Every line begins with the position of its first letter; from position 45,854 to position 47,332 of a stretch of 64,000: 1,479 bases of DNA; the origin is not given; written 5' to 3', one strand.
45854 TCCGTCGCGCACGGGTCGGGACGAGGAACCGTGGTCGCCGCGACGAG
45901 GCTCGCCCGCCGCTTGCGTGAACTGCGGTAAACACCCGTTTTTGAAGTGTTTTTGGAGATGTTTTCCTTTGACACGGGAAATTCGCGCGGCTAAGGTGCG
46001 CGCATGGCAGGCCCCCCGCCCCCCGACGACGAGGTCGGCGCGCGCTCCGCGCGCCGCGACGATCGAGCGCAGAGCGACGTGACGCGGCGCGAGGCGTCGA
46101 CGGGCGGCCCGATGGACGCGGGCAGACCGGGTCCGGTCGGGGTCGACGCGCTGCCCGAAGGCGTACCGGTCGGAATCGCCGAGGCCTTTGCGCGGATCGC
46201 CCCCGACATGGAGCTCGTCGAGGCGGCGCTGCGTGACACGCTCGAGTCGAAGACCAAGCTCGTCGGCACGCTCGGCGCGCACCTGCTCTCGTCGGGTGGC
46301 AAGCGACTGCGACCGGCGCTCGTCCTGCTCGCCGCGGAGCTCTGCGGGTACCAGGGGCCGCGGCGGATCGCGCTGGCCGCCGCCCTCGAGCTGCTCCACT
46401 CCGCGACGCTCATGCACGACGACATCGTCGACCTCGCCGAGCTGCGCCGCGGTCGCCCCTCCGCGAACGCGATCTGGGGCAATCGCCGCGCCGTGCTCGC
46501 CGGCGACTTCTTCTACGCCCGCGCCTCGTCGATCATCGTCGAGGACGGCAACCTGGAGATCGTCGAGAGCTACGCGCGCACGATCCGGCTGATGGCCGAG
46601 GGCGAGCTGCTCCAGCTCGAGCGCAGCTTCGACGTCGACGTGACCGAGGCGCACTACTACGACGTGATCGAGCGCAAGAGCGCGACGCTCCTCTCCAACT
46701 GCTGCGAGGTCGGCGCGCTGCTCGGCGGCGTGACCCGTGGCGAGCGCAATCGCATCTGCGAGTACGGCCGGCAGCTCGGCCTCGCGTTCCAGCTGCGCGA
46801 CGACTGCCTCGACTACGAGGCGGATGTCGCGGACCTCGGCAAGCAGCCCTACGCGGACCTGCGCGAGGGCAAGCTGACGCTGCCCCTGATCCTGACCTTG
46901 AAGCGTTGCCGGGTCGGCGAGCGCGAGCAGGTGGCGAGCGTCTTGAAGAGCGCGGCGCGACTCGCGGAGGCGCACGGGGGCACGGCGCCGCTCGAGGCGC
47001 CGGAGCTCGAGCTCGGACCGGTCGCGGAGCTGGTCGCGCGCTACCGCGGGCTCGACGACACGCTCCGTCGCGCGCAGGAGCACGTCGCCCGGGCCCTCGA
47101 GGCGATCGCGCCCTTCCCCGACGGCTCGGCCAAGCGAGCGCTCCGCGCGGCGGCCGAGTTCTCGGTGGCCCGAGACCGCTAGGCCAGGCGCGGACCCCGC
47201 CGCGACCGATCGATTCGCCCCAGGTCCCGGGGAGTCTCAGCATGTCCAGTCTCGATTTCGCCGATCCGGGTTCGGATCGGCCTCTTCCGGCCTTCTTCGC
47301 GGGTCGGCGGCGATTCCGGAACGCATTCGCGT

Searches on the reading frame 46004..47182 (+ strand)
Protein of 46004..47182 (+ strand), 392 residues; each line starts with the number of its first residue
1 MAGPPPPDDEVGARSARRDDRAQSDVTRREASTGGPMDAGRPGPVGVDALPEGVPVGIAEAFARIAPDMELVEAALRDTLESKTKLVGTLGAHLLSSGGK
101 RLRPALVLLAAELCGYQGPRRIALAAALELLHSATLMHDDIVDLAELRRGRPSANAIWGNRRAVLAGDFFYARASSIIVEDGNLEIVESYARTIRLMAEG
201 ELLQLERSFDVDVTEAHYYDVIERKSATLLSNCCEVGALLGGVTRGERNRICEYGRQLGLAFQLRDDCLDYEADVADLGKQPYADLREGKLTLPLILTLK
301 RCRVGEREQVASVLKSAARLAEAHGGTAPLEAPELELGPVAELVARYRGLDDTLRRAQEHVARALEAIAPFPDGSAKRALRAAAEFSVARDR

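Call 64: search_protein_families(library=pfam, proteins=[window:46004-47182:+], max_evalue=0.0001)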
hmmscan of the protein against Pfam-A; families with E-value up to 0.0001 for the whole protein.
window:46004-47182:+ (392 aa): 1 family
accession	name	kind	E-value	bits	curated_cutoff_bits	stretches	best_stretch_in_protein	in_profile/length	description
PF00348.22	polyprenyl_synt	-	8.9e-67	225.4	27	1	88-317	5-237/251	Polyprenyl synthetase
